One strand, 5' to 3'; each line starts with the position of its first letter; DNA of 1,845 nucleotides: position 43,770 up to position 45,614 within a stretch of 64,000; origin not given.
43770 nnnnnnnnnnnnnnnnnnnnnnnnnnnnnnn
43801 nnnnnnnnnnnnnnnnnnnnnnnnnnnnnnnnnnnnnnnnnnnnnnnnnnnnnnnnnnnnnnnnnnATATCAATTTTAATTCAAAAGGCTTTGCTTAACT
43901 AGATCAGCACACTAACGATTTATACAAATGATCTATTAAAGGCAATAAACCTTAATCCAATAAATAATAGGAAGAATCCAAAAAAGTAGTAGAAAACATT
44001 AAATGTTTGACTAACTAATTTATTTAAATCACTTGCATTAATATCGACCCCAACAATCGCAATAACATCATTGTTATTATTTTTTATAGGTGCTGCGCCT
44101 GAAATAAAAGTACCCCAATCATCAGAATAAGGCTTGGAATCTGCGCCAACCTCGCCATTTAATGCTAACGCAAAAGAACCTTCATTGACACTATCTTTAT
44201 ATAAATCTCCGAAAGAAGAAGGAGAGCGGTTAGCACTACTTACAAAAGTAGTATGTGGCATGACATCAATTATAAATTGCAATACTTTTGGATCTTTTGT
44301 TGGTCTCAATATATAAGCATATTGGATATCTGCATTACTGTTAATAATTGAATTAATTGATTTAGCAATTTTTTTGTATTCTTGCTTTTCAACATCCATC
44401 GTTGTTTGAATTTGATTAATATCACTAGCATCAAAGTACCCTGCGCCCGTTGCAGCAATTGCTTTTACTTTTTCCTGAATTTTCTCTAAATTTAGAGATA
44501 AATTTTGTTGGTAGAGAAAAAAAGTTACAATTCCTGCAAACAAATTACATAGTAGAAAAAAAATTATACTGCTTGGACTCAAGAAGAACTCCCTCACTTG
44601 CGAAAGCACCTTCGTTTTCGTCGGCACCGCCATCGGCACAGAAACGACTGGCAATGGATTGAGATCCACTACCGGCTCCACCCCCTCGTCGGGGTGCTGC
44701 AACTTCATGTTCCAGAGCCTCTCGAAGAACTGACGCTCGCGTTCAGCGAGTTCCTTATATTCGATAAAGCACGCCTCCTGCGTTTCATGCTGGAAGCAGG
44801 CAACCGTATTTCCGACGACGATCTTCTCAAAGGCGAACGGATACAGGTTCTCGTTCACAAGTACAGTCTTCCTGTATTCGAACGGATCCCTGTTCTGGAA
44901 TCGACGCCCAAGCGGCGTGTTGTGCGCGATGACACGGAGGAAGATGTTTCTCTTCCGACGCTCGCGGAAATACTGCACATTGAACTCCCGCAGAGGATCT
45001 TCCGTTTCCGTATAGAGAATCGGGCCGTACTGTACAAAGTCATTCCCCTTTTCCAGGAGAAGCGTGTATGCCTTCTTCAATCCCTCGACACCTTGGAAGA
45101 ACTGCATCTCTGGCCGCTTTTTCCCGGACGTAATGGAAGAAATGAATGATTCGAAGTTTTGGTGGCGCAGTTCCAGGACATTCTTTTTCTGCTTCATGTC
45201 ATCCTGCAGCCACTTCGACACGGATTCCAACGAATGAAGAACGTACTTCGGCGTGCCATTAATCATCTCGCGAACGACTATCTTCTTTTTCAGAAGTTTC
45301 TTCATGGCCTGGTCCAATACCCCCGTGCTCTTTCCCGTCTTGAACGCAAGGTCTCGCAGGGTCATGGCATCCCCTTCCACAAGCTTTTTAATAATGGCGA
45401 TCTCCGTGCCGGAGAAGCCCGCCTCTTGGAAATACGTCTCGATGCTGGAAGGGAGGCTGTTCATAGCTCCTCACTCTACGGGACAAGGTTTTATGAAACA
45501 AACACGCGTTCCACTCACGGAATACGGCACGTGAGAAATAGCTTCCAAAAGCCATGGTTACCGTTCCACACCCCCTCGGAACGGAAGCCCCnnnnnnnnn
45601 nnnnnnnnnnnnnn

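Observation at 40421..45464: AT-rich ~4-kb block whose two edges fall inside intact sensor genes (in-frame input-domain replacement?)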

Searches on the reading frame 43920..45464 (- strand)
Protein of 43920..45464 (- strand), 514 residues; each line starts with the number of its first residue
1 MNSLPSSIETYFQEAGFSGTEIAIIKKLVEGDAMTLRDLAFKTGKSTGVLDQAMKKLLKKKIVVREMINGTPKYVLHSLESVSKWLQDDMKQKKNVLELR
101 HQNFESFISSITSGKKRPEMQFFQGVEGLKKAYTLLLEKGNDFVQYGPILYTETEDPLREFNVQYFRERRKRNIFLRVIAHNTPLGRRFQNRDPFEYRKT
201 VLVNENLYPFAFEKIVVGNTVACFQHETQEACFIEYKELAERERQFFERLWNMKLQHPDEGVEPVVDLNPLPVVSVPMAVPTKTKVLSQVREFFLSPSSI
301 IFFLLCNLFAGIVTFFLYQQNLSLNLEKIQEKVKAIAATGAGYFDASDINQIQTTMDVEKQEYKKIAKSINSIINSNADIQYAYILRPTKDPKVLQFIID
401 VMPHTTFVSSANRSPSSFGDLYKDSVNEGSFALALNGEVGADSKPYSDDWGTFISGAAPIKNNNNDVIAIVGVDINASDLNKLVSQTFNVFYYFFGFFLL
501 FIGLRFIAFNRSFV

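Call 4: search_protein_families(library=pfam, proteins=[window:43920-45464:-], max_evalue=0.01)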
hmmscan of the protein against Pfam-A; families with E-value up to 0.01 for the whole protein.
window:43920-45464:- (514 aa): 3 families
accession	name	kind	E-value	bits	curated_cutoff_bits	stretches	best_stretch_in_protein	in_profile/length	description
PF22673.2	MCP-like_PDC_1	-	0.00024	22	27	1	423-481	52-112/113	Methyl-accepting chemotaxis protein-like, first PDC sensor domain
PF02743.24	dCache_1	-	0.0012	18.9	45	1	351-486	41-161/240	Cache domain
PF01978.25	TrmB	-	0.0076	16.5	25.6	0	13-74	2-62/68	Sugar-specific transcriptional regulator TrmB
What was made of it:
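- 43920..44579 (-): Regulator, TM1 - extracytoplasmic PDC/Cache-like sensor - TM2 (aa 296-514). AT-rich, hypervariable allele. Pfam MCP-like_PDC_1 and dCache_1 hits below threshold (call 4).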

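Call 5: search_protein_families(library=ncbifam, proteins=[window:43920-45464:-], max_evalue=0.01)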
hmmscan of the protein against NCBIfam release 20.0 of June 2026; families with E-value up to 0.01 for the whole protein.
window:43920-45464:- (514 aa): 3 families
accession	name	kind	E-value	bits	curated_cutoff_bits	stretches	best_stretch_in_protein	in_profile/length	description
NF040939.2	trans_reg_lrs14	equivalog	2.2e-05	24.4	90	1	16-92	18-101/103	Lrs14 family HTH-type transcriptional regulator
NF053606.1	Sta1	subfamily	0.00038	20.5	80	1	16-92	17-99/100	Sta1 family transcriptional regulator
TIGR01884.1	cas_HTH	subfamily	0.0037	16.7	60.2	1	11-66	134-189/202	CRISPR-associated CARF protein Csa3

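Call 6: find_encoding_contigs(protein=window:43920-45464:-, flank=10000, max_places=10)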
Protein window:43920-45464:- (514 aa): 1 contig read that carries it; 1 place shown.
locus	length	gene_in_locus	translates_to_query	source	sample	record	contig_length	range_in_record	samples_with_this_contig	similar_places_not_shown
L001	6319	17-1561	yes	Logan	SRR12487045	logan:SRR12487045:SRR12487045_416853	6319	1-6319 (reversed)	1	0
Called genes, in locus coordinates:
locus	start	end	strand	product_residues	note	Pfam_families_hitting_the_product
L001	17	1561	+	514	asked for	-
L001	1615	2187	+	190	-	-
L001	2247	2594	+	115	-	-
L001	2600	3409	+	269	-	-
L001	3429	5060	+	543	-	PF00512:HisKA, PF02518:HATPase_c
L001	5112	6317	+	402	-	?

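Call 8: find_homologous_proteins(query=window:43920-45464:-, max_evalue=0.001)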
Query window:43920-45464:- (514 aa): 230 proteins with E <= 0.001 among 8000 candidates; the best 120 are listed.
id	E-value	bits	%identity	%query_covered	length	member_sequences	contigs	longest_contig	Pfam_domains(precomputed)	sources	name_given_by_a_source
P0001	0.0e+0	1151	100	100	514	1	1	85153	-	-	-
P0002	2.4e-239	813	72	99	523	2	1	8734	-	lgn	-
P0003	7.1e-238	808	71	99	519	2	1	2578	-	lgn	-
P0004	1.3e-236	804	71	100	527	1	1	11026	-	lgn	-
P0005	7.2e-235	798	69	99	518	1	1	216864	-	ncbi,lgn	-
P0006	2.0e-225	767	64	100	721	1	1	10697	-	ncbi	-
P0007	1.7e-221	754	81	74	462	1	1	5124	-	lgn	-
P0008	4.3e-208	710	63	100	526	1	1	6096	-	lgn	-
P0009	2.0e-207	708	63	99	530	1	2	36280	-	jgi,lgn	-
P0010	1.2e-205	702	52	100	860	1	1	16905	-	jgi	jgi:predicted transcriptional regulator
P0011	2.0e-196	672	60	100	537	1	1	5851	-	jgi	-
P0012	1.8e-191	655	60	100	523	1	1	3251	-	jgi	-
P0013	5.2e-186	637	50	100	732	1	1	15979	-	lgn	-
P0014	8.0e-184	630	44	100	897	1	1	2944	PF01047.29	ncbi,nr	ncbi:hypothetical protein HYR82_04245 [Candidatus Peregrinibacteria bacterium]|nr:hypothetical prote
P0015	7.1e-181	620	51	100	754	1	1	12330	PF01978.26,PF17202.11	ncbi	-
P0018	5.4e-176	604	52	100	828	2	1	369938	PF01978.26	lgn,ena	-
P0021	1.5e-173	596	46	100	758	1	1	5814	PF13412.13,PF01978.26,PF12802.14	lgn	-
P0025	6.4e-172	591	48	95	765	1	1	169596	PF01978.26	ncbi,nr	ncbi:MAG TPA: hypothetical protein VHA78_02770 [Candidatus Peribacteraceae bacterium]|nr:hypothetica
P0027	3.3e-171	588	46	100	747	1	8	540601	PF01978.26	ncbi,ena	-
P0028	2.2e-170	586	45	100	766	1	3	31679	PF01978.26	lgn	-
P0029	7.4e-170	584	43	99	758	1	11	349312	PF01978.26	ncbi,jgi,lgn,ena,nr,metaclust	ncbi:TPA: hypothetical protein DCL30_05325 [Candidatus Peribacteria bacterium]|nr:MAG: hypothetical 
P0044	1.7e-164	566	47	99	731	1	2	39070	PF01978.26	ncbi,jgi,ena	-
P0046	1.1e-163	564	44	100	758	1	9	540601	PF01978.26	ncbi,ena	-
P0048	6.9e-163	561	45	99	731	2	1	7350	PF01978.26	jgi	-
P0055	3.5e-161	555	45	100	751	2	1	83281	PF01978.26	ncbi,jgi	ncbi:MAG: MarR family winged helix-turn-helix transcriptional regulator [Candidatus Peribacteraceae 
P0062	6.4e-160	551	44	100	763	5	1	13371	PF01047.29,PF01978.26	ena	-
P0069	1.8e-158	546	44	99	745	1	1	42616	PF13412.13,PF01978.26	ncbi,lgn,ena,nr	ncbi:MAG: hypothetical protein Greene041619_899 [Candidatus Peregrinibacteria bacterium Greene0416_1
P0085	2.6e-154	533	45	100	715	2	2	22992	PF01047.29,PF01978.26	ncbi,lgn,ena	-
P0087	7.6e-154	531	44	100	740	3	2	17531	PF01978.26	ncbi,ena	-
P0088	1.2e-153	530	43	100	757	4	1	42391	PF01978.26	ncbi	-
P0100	2.8e-152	526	45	99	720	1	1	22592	PF01978.26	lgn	-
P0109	2.3e-150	520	45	99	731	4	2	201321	PF01978.26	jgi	-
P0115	1.8e-146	507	42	100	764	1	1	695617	PF13412.13,PF01978.26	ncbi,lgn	-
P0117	1.0e-145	504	44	100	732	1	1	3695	PF01978.26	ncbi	-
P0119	2.2e-145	503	43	100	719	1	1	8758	PF01978.26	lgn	-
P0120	2.2e-145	503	43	95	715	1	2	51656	PF01047.29,PF01978.26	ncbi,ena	-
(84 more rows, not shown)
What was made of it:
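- On TrmB family (regulator N-terminal half): The Pfam TrmB hit for the window protein itself is below threshold (E=0.0076, call 4), but PF01978 is precomputed on many homologues (call 8).
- Closest known: TrmB-family transcription regulators. Same: Many homologues carry PF01978 (call 8).
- The regulator architecture is ancestral (call 8).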

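Call 10: find_encoding_contigs(protein=P0005, flank=10000, max_places=2)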
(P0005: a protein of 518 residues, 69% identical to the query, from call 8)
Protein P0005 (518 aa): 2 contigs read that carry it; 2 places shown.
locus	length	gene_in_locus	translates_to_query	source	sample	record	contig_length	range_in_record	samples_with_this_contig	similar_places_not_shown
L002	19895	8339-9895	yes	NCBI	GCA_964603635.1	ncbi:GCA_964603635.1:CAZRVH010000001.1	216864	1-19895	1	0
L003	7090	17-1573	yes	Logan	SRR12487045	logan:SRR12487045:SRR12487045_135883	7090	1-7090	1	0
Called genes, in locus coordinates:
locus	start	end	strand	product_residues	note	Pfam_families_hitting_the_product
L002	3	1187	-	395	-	?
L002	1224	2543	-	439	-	PF00224:PK, PF02887:PK_C (weak)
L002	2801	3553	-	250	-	-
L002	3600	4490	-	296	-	PF10672:Methyltrans_SAM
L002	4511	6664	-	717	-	PF22745:Nlig-Ia, PF01653:DNA_ligase_aden, PF03120:OB_DNA_ligase, PF03119:DNA_ligase_ZBD, PF12826:HHH_2 (faint), PF00533:BRCT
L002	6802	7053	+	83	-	-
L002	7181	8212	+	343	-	PF00437:T2SSE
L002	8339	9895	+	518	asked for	-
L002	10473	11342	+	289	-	PF00892:EamA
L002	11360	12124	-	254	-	PF17284:Spermine_synt_N (faint), PF01564:Spermine_synth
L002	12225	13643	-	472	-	PF00512:HisKA, PF02518:HATPase_c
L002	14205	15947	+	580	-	PF14716:HHH_8, PF14520:HHH_5 (faint), PF14791:DNA_pol_B_thumb, PF02811:PHP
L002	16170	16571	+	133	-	-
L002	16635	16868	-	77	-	-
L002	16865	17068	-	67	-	-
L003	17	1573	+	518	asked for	-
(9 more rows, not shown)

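Call 11: find_encoding_contigs(protein=P0004, flank=10000, max_places=2)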
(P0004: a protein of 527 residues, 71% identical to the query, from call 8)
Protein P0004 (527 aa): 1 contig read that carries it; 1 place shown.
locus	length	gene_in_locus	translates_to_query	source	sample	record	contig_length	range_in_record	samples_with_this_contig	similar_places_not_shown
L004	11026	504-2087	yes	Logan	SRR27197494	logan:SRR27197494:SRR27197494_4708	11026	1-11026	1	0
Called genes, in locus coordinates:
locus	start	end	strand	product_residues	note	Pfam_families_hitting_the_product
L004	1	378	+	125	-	?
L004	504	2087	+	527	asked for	-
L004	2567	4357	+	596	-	PF00171:Aldedh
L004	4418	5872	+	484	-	PF00512:HisKA, PF02518:HATPase_c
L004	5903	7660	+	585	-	PF14716:HHH_8, PF14520:HHH_5 (faint), PF14791:DNA_pol_B_thumb, PF02811:PHP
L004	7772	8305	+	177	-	-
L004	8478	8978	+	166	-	-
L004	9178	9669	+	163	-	-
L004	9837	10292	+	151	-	-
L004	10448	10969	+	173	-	PF00293:NUDIX (weak)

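Call 12: find_encoding_contigs(protein=P0009, flank=10000, max_places=2)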
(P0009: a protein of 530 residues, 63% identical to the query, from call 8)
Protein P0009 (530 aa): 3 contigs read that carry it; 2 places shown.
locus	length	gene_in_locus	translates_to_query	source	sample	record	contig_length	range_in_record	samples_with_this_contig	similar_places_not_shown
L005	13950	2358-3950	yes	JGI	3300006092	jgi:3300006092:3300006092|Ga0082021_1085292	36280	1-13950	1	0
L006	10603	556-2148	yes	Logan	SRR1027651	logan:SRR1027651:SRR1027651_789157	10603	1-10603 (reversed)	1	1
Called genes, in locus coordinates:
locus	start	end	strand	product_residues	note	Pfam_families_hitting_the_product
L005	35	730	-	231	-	-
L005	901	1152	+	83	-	-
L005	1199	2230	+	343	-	PF00437:T2SSE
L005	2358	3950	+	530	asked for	-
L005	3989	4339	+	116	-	-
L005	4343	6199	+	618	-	PF00171:Aldedh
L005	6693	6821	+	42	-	-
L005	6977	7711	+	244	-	PF00512:HisKA, PF02518:HATPase_c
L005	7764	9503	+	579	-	PF14716:HHH_8, PF14520:HHH_5 (faint), PF14792:DNA_pol_B_palm (faint), PF14791:DNA_pol_B_thumb, PF02811:PHP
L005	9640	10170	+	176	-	-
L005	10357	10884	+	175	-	-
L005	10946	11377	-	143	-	-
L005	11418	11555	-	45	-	-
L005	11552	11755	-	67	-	-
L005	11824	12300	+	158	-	PF02870:Methyltransf_1N, PF01035:DNA_binding_1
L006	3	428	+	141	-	?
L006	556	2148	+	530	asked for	-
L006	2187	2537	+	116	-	-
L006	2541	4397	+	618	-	PF00171:Aldedh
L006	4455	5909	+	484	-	PF00512:HisKA, PF02518:HATPase_c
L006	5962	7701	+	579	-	PF14716:HHH_8, PF14520:HHH_5 (faint), PF14792:DNA_pol_B_palm (faint), PF14791:DNA_pol_B_thumb, PF02811:PHP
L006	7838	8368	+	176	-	-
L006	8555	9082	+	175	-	-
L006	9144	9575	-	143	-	-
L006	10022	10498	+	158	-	PF02870:Methyltransf_1N, PF01035:DNA_binding_1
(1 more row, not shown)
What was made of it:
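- On Diversity-generating retroelement / local hypermutation: Whole genes differ between species (calls 10-12).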

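Call 20: find_related_loci(query=A1, collection=genome_contigs, flank=10000)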
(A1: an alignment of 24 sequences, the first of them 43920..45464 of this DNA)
Query A1 (514 aa) in genome_contigs; peptide patterns used: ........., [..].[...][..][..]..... (x = any residue, [..] = any of these).
203 stretches matched a pattern; 110 encode a relative of the query (tblastn E <= 1e-3); the best 80 are kept; 79 distinct loci.
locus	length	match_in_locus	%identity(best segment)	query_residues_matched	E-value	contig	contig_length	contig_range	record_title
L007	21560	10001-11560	72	1-511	0e+0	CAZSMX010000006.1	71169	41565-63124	MAG TPA_asm: uncultured Candidatus Peribacteria bacterium isolate SRP192515_co2_139 genome assembly, contig: NODE_212_le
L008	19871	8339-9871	69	1-511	0e+0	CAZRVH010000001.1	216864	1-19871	MAG TPA_asm: uncultured Candidatus Peribacteria bacterium isolate SRP278252_co2_188 genome assembly, contig: NODE_49_len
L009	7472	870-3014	47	1-514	1e-157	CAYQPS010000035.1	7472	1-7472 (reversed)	MAG TPA_asm: uncultured Candidatus Saccharibacteria bacterium isolate SRP136066_co1_148 genome assembly, contig: NODE_15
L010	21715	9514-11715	47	1-513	6e-156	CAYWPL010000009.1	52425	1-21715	MAG TPA_asm: uncultured Candidatus Peribacteria bacterium isolate SRP192515_co2_160 genome assembly, contig: NODE_377_le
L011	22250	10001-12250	48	1-512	2e-154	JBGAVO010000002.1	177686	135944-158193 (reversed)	MAG: Candidatus Peribacteraceae bacterium isolate MAG_MBR_AS.70 MBRAS-70_NODE_2_length_177686_cov_5.260099, whole genome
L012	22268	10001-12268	48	1-502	3e-154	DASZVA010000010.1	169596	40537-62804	MAG TPA_asm: Candidatus Peribacteraceae bacterium isolate SMAG_U6119 k141_427270, whole genome shotgun sequence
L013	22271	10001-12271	47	1-514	1e-152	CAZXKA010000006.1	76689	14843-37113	MAG TPA_asm: uncultured Candidatus Peribacteria bacterium isolate binchicken_co105_396 genome assembly, contig: NODE_359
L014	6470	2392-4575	47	4-514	5e-149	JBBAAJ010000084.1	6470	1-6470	MAG: Candidatus Peribacteraceae bacterium isolate SO_2017_GW3_39 scaffold_5770_c1_OW296A_2017, whole genome shotgun sequ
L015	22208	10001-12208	47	1-513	9e-147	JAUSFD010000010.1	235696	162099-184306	MAG: Candidatus Peregrinibacteria bacterium isolate E14_maxbin.275 E14_k141_507205, whole genome shotgun sequence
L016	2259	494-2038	44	1-514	2e-155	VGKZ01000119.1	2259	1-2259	MAG: Candidatus Peregrinibacteria bacterium isolate K_DeepCast_65m_m2_238 K_DeepCast_65m_m2_238_Ga0194128_10074224, whol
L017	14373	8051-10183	45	2-514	4e-145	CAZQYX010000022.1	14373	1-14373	MAG TPA_asm: uncultured Candidatus Peribacteria bacterium isolate ERP113451_co3_227 genome assembly, contig: NODE_3290_l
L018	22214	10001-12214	47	1-511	4e-144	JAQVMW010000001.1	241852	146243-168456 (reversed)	MAG: Candidatus Peribacteraceae bacterium isolate STF1_142 NODE_35_length_241852_cov_4.990919_Sandtown_F1, whole genome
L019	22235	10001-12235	44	1-513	7e-144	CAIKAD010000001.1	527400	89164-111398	uncultured Candidatus Peregrinibacteria bacterium isolate LaPlata_bin-1026 genome assembly, contig: bin-1026:1/5, whole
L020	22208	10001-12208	45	1-513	1e-143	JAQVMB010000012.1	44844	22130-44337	MAG: Candidatus Peribacteraceae bacterium isolate STF1_123 NODE_1596_length_44844_cov_4.395353_Sandtown_F1, whole genome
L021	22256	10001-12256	44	4-514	1e-142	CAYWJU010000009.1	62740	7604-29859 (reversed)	MAG TPA_asm: uncultured Candidatus Peribacteria bacterium isolate SRP298887_co1_211 genome assembly, contig: NODE_254_le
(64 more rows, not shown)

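Call 38: search_protein_families(library=padloc, max_evalue=0.01, proteins=[window:43920-45464:-])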
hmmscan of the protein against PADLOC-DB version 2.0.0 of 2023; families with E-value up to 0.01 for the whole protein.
window:43920-45464:- (514 aa): 2 families
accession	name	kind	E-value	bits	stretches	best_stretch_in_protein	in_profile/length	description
PDLC01434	CasR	-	0.0013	16.6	1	13-71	122-178/191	"CAS-I,CAS-II,CAS-III,CAS-IV,CAS-V,CAS-VI; associated_signaling"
PDLC01268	CasR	-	0.0064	14.5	0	13-66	118-169/179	"CAS-I,CAS-II,CAS-III,CAS-IV,CAS-V,CAS-VI; associated_signaling"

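Call 69: search_solved_structures(query=A1, max_evalue=0.1, show_alignments=0)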
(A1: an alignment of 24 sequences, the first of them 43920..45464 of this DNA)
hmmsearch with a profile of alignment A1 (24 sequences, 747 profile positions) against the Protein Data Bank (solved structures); distinct sequences matched with E-value up to 0.1: 2.
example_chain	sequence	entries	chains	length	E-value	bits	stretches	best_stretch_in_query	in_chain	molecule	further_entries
2ksh_A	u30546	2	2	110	0.048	15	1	359-422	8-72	Sterol carrier protein 2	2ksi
1pz4_A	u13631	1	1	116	0.051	14.9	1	358-421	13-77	sterol carrier protein 2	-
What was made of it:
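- On Cache/PDC extracytoplasmic sensor (regulator C-terminal half): The family profile finds no PDB sequence (call 69).
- Tried and rejected: Family profile A1 against PDB sequences: nothing useful (call 69).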

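Call 77: predict_structure(alignment_id=A1)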
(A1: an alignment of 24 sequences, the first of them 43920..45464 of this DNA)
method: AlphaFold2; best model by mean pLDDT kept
length: 514 residues; sequences in the alignment: 24
mean_pLDDT: 77.7   pTM: 0.41
mean pLDDT of the five models: 77.7, 77.4, 75.3, 74.8, 74.3
residues with pLDDT >= 90: 82; 70-90: 323; 50-70: 52; < 50: 57
segments of 3 or more residues with pLDDT < 50: 262-277, 403-441
pLDDT, mean of each block of 10 residues (from residue 1): 74 83 87 86 88 88 85 80 78 77 67 68 91 91 89 80 87 88 80 67 86 92 91 90 90 78 43 48 74 83 92 92 88 88 87 74 84 85 80 68 44 31 31 39 63 83 86 86 87 93 84 53
secondary structure, 60 per line:
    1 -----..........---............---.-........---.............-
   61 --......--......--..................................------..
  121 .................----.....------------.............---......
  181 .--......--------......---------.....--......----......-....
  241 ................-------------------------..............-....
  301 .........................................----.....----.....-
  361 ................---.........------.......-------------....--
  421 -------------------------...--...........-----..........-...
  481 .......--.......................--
elements in order: H6-15 H19-30 H36-43 H47-59 E63-68 E71-76 H79-112 E119-124 H125-137 E142-146 H159-171 E175-181 H184-189 E198-203 E213-217 E220-225 E230-235 H237-256 H282-295 H297-341 H346-350 H355-359 H361-376 E380-388 E395-401 H415-418 E446-448 E451-461 E467-476 H478-487 H490-512
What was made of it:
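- On Cache/PDC extracytoplasmic sensor (regulator C-terminal half): The model has pLDDT<50 for aa 403-441 (call 77).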
